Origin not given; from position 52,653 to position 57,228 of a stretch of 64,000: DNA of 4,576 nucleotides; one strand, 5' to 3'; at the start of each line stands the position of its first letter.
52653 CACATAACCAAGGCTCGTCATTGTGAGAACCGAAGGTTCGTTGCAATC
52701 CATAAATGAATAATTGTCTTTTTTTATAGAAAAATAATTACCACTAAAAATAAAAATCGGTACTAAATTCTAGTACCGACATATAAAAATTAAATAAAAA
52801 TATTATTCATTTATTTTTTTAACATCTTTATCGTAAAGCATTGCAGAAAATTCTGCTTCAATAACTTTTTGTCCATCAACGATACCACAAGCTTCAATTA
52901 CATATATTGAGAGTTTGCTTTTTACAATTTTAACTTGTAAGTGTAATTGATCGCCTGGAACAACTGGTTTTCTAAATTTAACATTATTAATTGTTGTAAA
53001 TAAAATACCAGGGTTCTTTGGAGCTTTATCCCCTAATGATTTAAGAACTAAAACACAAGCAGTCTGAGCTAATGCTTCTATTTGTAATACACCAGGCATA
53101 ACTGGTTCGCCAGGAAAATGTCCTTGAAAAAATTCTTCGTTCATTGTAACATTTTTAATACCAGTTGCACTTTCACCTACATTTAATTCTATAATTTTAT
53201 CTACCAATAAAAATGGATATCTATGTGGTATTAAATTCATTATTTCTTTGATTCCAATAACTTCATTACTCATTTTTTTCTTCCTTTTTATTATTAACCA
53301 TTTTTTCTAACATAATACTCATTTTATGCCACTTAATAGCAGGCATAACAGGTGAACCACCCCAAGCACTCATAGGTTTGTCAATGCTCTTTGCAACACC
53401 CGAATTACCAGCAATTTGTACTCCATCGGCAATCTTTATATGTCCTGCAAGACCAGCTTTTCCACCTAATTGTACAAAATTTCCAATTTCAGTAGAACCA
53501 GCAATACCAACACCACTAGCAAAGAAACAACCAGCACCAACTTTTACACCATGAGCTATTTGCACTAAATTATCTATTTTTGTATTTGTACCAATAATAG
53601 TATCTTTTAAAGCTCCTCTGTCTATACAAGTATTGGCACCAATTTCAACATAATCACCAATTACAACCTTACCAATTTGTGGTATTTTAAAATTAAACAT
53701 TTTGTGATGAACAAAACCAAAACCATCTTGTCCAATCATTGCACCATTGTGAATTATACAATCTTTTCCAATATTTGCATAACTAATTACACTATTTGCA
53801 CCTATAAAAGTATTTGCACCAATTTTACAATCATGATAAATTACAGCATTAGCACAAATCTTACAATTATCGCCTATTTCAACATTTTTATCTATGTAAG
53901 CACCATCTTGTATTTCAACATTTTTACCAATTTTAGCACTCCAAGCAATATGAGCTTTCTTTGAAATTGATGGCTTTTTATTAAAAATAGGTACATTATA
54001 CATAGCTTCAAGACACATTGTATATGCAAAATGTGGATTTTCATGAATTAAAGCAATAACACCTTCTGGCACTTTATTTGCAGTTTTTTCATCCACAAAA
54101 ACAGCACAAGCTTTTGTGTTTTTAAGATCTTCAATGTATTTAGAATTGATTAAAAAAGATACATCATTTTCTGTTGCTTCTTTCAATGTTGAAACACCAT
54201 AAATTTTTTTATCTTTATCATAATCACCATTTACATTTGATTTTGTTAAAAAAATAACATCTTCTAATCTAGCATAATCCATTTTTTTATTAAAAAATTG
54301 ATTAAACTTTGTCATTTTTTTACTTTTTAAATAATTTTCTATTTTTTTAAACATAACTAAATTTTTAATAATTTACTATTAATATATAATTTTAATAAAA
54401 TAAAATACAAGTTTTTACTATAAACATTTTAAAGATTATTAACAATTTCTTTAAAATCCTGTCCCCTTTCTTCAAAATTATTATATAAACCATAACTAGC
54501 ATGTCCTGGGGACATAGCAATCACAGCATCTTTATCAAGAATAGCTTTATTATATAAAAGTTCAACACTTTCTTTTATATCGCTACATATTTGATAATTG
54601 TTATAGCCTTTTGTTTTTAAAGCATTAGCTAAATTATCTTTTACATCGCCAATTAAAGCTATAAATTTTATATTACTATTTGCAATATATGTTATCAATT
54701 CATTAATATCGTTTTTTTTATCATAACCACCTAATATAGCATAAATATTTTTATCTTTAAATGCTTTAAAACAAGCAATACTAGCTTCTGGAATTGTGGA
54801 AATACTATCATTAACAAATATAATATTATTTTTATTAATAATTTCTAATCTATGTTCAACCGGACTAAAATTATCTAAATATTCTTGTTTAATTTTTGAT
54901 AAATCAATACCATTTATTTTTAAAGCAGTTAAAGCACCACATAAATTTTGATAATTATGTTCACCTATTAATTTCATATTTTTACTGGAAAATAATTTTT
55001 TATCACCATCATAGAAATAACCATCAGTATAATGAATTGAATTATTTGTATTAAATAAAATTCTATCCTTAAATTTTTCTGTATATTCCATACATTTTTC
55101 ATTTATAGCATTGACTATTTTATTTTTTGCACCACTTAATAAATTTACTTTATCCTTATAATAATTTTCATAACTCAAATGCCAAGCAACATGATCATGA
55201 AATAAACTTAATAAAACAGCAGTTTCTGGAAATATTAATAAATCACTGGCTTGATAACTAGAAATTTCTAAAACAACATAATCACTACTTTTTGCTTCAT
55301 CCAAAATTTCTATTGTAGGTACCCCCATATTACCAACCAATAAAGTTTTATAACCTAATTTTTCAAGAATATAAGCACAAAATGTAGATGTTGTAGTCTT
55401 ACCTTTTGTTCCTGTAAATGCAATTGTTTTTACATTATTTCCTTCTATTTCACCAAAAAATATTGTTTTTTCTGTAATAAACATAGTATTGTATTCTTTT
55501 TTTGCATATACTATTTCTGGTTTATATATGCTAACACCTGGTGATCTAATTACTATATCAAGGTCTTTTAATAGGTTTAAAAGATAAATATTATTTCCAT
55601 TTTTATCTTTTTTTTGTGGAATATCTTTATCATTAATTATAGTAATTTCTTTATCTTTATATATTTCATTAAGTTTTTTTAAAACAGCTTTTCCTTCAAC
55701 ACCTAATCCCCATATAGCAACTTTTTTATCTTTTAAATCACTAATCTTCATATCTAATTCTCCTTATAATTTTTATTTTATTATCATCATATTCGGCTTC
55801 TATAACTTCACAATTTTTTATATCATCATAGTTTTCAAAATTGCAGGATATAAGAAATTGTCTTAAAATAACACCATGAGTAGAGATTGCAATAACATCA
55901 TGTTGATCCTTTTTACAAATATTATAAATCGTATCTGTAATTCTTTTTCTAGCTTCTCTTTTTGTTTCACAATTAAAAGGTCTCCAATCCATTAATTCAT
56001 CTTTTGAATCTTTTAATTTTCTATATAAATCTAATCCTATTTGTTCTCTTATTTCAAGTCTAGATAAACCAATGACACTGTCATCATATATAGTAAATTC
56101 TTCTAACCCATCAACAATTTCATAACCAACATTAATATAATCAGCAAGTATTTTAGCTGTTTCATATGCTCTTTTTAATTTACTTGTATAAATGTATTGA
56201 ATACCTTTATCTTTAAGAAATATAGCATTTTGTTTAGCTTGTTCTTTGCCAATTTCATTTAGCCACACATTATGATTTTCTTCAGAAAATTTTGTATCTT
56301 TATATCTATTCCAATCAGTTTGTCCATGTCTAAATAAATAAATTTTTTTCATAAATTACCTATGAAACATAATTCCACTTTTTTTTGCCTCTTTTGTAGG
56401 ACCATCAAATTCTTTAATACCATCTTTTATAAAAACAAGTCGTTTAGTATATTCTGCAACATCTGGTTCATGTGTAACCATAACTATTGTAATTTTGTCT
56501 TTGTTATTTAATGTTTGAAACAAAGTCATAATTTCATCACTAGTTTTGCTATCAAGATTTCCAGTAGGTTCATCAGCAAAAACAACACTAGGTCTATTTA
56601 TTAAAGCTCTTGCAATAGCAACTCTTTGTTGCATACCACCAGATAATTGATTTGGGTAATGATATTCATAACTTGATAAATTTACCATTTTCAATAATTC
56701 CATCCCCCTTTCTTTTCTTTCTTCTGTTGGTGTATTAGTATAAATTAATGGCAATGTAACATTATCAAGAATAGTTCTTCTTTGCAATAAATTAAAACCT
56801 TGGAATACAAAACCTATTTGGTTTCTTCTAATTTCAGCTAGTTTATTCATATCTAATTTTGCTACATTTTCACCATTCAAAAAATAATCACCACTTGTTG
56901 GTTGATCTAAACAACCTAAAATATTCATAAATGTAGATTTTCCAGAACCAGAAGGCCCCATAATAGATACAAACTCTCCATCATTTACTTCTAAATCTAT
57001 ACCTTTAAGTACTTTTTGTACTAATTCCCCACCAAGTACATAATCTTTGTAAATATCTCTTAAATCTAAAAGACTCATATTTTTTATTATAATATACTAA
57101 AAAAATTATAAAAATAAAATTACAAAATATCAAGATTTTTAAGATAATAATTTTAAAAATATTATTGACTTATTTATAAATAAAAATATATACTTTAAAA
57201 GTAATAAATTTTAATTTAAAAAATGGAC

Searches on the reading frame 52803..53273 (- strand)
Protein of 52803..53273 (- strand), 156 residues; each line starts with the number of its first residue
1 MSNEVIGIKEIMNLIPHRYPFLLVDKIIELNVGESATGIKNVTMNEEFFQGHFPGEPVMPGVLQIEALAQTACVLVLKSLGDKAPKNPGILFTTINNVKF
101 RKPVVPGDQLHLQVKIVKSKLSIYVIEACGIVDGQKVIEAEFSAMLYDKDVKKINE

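Call 14: search_protein_families(library=pfam, proteins=[window:52803-53273:-], max_evalue=0.001)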
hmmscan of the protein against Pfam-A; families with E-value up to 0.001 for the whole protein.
window:52803-53273:- (156 aa): 3 families
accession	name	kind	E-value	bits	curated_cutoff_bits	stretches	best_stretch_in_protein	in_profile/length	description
PF07977.19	FabA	-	8.7e-37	126.3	23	1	15-141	1-138/138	FabA-like domain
PF22818.2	ApeI-like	-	2e-07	31.7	28.5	1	47-121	27-91/119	ApeI dehydratase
PF03061.28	4HBT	-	0.00015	22.4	20.6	1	67-128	11-68/79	Thioesterase superfamily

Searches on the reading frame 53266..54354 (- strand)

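Call 14: search_protein_families(library=pfam, proteins=[window:53266-54354:-], max_evalue=0.001)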
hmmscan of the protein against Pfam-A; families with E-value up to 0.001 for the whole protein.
window:53266-54354:- (362 aa): 6 families
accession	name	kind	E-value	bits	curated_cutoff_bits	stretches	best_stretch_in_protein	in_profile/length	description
PF00132.30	Hexapep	-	4.4e-34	115.2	27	5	157-190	1-34/36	Bacterial transferase hexapeptide (six repeats)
PF04613.19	LpxD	-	6.4e-17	61.6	30.8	1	50-116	3-69/70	UDP-3-O-[3-hydroxymyristoyl] glucosamine N-acyltransferase, LpxD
PF25084.1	LbH_EIF2B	-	1.3e-13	51.3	54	3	133-192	38-95/105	EIF2B subunit epsilon LbH domain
PF14602.12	Hexapep_2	-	2.8e-08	33.8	27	1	177-208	3-33/34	Hexapeptide repeat of succinyl-transferase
PF25247.1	LbH_GLGC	-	3e-06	27.7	27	0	98-168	35-101/135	GLGC left-handed parallel beta-helix domain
PF24894.1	Hexapep_GlmU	-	0.00063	20.3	23.3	0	142-188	43-87/104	GlmU-like, C-terminal hexapeptide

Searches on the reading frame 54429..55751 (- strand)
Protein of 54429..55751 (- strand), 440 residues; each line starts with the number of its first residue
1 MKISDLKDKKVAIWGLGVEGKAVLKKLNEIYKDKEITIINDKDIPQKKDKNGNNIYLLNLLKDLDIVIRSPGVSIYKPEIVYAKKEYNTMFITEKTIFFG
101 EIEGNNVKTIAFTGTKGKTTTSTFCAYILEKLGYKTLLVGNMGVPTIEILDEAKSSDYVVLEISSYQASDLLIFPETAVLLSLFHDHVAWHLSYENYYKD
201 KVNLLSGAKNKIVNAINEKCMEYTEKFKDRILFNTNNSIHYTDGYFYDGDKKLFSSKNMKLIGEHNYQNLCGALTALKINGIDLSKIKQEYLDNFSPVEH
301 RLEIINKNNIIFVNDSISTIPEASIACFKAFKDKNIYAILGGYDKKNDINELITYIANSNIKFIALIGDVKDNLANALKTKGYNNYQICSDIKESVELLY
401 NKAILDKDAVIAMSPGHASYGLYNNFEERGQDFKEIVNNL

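Call 14: search_protein_families(library=pfam, proteins=[window:54429-55751:-], max_evalue=0.001)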
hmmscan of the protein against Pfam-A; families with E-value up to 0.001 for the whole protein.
window:54429-55751:- (440 aa): 3 families
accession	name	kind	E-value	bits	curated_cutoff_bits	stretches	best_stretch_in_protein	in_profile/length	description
PF08245.18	Mur_ligase_M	-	6.3e-20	72.4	24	1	113-276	2-199/200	Mur ligase middle domain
PF02875.26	Mur_ligase_C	-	1.4e-09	39.3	28.4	1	300-414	1-125/127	Mur ligase, glutamate ligase domain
PF21799.2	MurD-like_N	-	0.00014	22.5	27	0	9-86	1-82/88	Mur ligase MurD-like, N-terminal domain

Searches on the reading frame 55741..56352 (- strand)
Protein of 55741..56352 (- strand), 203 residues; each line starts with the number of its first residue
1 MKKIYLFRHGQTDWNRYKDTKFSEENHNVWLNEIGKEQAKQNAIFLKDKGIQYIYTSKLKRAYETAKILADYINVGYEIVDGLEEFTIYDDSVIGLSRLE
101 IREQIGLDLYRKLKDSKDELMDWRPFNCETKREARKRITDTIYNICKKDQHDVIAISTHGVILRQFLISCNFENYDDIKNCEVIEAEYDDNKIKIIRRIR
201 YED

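Call 14: search_protein_families(library=pfam, proteins=[window:55741-56352:-], max_evalue=0.001)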
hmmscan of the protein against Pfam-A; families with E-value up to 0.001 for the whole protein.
window:55741-56352:- (203 aa): 1 family
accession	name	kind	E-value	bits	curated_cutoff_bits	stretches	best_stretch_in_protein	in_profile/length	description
PF00300.27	His_Phos_1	-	1e-29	104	21.7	1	4-196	1-189/194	Histidine phosphatase superfamily (branch 1)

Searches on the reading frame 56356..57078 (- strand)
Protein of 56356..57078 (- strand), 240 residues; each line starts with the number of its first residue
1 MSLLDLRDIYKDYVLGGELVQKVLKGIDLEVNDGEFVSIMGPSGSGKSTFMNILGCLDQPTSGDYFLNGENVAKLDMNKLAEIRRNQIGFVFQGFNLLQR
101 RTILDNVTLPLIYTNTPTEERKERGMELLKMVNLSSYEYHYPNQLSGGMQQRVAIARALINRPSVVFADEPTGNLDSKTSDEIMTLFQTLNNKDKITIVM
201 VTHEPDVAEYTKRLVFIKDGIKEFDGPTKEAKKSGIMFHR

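Call 14: search_protein_families(library=pfam, proteins=[window:56356-57078:-], max_evalue=0.001)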
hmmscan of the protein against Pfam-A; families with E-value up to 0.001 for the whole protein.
window:56356-57078:- (240 aa): 3 families
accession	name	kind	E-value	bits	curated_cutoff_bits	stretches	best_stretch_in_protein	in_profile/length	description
PF00005.33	ABC_tran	-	5.5e-32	111.7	25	1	24-172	1-136/137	ABC transporter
PF13304.12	AAA_21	-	3e-07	31.3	27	0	138-205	231-300/304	AAA domain, putative AbiEii toxin, Type IV TA system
PF02463.25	SMC_N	-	1.3e-05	25.2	40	0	35-216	25-210/220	RecF/RecN/SMC N terminal domain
